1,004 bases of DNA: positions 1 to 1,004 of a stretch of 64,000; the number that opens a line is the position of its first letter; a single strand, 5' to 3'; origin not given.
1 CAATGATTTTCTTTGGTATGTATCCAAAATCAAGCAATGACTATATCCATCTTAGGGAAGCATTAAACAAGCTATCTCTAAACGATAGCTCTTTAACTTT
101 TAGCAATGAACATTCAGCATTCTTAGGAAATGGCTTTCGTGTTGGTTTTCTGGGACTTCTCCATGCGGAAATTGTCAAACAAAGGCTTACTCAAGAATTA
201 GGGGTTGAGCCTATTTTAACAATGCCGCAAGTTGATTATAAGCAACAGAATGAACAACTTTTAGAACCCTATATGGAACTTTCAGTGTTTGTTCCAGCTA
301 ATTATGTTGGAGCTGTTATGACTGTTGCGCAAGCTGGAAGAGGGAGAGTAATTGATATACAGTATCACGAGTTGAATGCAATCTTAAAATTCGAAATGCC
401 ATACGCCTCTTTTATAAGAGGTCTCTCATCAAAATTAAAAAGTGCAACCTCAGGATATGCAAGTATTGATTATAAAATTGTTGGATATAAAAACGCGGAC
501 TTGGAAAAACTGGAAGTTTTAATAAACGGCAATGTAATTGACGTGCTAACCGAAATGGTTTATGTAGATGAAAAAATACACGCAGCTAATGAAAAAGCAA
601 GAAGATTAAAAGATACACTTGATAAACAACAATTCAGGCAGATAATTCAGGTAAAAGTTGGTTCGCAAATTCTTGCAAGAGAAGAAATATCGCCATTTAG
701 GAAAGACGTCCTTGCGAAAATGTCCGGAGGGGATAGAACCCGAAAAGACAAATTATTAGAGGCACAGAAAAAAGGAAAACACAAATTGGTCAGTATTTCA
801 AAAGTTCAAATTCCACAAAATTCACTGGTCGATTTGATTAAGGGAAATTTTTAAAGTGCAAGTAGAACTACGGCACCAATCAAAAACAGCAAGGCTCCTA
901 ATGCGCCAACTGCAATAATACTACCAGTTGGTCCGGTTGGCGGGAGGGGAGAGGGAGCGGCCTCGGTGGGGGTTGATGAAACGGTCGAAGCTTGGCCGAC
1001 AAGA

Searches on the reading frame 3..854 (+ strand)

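Call 74: search_protein_families(library=pfam, proteins=[window:3-854:+], max_evalue=0.001)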
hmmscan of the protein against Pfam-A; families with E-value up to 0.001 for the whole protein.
window:3-854:+ (283 aa): 3 families
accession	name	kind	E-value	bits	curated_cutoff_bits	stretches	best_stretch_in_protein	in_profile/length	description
PF06421.17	LepA_C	-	2.5e-29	102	29.7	1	174-279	1-106/107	GTP-binding protein LepA C-terminus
PF00679.30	EFG_C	-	2.4e-20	72.8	27.9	1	85-171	1-87/89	Elongation factor G C-terminus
PF14492.12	EFG_III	-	6e-05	23.5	27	1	2-71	6-72/75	Elongation Factor G, domain III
